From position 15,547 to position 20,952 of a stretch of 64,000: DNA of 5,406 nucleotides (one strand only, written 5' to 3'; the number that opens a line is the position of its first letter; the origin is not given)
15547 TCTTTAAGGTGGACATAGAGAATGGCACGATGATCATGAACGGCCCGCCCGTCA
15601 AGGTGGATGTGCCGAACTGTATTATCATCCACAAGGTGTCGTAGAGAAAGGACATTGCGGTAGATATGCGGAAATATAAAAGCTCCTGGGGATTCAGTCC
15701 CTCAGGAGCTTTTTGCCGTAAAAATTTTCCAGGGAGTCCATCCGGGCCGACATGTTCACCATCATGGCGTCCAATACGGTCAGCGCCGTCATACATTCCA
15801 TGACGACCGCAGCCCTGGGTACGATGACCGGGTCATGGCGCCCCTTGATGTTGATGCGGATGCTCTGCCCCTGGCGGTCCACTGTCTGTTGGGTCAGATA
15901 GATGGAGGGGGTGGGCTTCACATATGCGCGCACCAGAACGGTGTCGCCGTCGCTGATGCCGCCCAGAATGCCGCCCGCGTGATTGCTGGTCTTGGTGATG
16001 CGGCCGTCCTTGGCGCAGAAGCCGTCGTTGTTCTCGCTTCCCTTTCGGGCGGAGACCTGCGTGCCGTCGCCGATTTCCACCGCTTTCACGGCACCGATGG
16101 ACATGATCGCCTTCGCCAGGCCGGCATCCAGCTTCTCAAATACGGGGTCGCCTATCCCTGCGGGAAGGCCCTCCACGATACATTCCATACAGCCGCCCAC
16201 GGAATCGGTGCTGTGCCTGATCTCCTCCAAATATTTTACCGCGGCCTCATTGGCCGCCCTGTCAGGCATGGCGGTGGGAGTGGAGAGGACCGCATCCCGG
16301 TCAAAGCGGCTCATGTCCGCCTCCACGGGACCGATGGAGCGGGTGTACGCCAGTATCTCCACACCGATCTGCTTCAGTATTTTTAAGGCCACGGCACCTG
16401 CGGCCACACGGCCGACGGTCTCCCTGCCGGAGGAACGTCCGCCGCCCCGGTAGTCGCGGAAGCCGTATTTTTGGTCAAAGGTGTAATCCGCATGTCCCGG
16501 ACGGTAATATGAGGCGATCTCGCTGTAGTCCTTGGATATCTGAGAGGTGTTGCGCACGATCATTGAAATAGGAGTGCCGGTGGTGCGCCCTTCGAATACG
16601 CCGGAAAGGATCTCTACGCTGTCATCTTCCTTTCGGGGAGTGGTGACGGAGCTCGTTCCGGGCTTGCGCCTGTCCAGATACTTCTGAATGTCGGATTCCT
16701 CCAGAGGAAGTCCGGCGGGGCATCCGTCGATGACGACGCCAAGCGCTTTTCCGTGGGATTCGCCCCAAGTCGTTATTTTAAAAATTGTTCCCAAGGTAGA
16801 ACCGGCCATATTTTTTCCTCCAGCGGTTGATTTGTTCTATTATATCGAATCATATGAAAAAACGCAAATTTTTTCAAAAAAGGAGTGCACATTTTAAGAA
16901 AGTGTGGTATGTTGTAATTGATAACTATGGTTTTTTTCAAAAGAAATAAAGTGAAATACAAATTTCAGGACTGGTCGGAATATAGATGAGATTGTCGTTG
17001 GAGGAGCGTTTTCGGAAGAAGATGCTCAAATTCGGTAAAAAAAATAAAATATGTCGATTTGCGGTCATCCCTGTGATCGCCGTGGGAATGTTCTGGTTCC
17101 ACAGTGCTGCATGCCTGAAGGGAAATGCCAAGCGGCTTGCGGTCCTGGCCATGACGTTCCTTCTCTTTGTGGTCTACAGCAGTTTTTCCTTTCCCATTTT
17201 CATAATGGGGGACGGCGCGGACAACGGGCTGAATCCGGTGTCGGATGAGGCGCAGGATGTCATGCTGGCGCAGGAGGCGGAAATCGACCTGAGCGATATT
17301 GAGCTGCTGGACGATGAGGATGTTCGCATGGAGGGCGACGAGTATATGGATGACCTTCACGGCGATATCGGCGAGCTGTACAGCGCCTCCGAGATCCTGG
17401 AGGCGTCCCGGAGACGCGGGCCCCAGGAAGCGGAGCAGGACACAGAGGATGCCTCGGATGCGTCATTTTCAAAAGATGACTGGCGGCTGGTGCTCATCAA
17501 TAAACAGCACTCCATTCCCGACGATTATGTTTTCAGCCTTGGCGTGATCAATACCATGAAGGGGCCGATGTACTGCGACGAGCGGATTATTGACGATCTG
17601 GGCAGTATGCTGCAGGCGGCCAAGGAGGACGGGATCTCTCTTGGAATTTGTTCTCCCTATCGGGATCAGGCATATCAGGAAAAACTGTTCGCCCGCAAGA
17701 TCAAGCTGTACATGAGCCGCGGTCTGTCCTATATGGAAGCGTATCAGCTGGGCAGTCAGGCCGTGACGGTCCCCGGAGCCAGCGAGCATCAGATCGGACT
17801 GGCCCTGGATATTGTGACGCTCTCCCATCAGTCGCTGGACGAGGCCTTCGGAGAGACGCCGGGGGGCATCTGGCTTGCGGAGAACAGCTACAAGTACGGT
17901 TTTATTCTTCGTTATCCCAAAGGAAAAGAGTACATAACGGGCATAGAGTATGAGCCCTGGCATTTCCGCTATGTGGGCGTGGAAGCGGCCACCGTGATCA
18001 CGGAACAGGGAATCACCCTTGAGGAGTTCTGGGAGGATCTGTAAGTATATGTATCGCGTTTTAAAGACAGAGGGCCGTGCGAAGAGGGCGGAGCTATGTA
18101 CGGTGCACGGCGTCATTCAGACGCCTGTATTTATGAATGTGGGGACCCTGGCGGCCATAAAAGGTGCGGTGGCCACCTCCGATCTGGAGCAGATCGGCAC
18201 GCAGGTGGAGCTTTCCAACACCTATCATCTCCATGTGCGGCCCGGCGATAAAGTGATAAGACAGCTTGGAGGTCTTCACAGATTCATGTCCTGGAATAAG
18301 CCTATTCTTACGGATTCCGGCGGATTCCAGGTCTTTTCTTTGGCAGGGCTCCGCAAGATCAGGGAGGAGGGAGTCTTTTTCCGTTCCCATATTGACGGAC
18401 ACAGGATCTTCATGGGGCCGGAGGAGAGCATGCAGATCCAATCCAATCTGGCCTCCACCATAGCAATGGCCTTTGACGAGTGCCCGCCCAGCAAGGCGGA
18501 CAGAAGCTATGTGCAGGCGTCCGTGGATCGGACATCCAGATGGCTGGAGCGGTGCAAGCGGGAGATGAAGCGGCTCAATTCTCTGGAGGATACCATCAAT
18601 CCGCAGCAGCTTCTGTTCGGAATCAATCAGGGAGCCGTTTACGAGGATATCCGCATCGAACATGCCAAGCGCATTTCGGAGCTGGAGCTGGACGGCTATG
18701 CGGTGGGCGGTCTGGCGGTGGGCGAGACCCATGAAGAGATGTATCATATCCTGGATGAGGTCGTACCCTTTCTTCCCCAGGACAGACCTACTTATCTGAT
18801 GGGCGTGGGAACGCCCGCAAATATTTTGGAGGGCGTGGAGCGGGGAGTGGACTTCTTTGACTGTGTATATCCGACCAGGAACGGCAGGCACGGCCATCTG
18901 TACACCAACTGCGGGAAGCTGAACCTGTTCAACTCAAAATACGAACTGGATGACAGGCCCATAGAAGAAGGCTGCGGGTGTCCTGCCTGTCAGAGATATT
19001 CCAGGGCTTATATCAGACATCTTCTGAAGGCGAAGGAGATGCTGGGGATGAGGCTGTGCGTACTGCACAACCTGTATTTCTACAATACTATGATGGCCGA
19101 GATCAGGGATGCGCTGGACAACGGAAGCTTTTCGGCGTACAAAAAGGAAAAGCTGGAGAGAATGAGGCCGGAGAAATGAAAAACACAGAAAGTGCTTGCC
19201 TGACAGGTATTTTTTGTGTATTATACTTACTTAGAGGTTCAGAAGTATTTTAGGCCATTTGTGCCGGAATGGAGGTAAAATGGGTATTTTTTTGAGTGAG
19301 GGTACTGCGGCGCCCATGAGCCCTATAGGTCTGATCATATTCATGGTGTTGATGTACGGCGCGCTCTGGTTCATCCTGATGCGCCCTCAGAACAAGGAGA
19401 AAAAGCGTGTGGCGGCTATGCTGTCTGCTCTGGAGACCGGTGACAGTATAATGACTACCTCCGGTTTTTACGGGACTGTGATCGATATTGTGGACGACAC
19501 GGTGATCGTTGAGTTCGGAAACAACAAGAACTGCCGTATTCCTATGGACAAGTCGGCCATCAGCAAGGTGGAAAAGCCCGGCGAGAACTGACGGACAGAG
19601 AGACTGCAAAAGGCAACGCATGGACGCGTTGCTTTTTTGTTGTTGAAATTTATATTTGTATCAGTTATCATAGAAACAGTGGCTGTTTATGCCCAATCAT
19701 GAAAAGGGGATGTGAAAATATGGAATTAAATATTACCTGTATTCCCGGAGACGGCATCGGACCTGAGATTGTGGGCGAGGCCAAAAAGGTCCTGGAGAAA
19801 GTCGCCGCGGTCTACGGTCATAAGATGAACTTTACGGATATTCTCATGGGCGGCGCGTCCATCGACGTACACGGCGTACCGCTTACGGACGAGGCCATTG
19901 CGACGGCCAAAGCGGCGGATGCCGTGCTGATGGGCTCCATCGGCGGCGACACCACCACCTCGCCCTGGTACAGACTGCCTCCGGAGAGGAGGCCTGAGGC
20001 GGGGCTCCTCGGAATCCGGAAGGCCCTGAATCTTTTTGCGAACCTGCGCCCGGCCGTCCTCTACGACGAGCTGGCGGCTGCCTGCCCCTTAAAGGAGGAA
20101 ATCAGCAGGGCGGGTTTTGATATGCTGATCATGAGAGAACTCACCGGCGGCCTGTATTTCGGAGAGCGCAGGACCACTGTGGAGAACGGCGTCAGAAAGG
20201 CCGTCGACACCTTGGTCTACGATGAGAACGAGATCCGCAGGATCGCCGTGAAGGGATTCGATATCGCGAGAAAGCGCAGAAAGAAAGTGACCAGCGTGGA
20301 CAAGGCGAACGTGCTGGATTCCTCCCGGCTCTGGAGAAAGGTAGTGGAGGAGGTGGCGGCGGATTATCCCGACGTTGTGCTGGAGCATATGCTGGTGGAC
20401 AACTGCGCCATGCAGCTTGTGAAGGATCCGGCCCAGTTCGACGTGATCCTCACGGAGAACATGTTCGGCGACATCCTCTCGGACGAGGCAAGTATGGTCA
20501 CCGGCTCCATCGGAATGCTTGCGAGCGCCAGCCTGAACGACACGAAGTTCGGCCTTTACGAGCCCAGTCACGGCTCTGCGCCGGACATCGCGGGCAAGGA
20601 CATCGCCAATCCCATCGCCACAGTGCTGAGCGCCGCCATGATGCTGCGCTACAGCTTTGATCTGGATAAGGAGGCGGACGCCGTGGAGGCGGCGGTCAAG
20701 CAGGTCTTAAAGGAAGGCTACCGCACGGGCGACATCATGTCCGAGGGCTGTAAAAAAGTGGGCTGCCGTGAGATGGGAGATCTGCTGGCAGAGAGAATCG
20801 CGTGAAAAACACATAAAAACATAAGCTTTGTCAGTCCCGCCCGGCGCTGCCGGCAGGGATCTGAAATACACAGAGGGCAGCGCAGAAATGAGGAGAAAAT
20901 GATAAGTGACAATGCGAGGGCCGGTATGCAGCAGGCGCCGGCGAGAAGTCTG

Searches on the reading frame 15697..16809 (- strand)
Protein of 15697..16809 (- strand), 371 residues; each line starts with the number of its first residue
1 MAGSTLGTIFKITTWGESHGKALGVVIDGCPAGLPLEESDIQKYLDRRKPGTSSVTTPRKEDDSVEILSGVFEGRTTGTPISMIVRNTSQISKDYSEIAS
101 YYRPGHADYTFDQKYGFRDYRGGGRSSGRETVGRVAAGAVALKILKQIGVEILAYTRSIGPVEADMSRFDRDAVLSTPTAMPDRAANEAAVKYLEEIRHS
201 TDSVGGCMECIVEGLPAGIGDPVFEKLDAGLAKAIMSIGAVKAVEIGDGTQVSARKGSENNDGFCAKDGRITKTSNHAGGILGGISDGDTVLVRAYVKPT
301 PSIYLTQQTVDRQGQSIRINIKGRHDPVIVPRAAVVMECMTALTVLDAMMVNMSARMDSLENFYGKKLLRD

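Call 11: search_protein_families(library=pfam, proteins=[window:15697-16809:-], max_evalue=0.001)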
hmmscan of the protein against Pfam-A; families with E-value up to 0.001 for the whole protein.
window:15697-16809:- (371 aa): 1 family
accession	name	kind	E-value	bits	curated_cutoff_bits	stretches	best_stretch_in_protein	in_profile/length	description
PF01264.26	Chorismate_synt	-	8.2e-139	462.3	27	1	10-350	1-327/327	Chorismate synthase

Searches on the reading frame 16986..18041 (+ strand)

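Call 11: search_protein_families(library=pfam, proteins=[window:16986-18041:+], max_evalue=0.001)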
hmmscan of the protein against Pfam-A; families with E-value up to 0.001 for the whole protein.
window:16986-18041:+ (352 aa): 1 family
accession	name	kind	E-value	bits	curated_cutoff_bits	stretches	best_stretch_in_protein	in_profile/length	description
PF02557.22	VanY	-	1.2e-36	125.9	25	1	197-331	4-131/132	D-alanyl-D-alanine carboxypeptidase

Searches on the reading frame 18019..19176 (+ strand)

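Call 11: search_protein_families(library=pfam, proteins=[window:18019-19176:+], max_evalue=0.001)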
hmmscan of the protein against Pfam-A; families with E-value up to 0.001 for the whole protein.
window:18019-19176:+ (386 aa): 1 family
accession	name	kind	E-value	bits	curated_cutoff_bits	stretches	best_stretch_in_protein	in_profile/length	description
PF01702.25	TGT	-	3.1e-154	513.8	26.3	1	21-382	3-355/357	Queuine tRNA-ribosyltransferase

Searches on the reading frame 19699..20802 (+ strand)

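Call 67: search_protein_families(library=pfam, proteins=[window:19699-20802:+], max_evalue=0.00001)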
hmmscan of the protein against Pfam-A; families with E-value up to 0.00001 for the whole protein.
window:19699-20802:+ (368 aa): 1 family
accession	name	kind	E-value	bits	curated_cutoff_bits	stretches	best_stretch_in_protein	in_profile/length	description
PF00180.25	Iso_dh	-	6.9e-139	463.4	27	1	11-362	1-347/348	Isocitrate/isopropylmalate dehydrogenase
